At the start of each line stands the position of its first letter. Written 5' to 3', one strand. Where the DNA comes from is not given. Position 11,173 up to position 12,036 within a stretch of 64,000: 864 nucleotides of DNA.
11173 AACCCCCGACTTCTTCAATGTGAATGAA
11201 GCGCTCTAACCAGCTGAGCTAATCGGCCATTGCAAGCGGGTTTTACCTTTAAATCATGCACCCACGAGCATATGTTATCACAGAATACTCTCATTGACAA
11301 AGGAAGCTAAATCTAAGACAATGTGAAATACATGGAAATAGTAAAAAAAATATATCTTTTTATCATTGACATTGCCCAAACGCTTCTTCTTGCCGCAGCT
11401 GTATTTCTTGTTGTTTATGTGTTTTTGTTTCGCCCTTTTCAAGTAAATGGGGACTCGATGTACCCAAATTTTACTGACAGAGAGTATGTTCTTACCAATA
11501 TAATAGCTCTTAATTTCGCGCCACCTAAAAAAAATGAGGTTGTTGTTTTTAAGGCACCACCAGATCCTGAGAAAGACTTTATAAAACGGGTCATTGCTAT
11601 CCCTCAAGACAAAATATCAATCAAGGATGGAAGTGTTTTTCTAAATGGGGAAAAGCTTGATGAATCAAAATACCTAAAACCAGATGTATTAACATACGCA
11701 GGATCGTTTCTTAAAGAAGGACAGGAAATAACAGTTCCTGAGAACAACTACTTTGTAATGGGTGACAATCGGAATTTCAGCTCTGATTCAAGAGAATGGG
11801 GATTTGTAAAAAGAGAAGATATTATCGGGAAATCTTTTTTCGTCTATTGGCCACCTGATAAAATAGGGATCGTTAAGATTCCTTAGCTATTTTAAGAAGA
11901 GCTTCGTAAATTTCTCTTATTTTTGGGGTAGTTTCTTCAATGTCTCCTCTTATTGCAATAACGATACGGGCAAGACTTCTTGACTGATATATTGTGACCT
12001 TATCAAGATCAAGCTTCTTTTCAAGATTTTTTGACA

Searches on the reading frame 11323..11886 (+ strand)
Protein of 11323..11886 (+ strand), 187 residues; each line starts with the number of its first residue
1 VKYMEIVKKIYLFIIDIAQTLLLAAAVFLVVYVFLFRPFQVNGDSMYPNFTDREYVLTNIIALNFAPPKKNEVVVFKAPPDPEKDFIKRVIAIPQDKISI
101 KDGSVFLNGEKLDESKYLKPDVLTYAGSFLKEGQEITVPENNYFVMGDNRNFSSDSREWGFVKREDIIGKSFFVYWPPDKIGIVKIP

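Call 72: search_protein_families(library=ncbifam, proteins=[window:11323-11886:+], max_evalue=0.00001)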
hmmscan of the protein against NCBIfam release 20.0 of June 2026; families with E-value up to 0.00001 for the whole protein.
window:11323-11886:+ (187 aa): 5 families
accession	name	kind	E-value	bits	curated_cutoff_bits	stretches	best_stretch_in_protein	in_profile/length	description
TIGR02227.1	sigpep_I_bact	equivalog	1.7e-48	164.5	47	1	19-178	3-161/162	signal peptidase I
NF008114.0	PRK10861.1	equivalog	2.4e-22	79.6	277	2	136-175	262-301/324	signal peptidase I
TIGR02754.1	sod_Ni_protease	equivalog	1.2e-13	51.4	63.25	1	40-101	2-63/90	nickel-type superoxide dismutase maturation protease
NF010459.0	PRK13884.1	subfamily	4.5e-10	39.3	156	1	86-168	88-169/178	conjugal transfer peptidase TraF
TIGR02771.1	TraF_Ti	equivalog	2.1e-09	37.1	100.25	1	85-169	83-163/171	conjugative transfer signal peptidase TraF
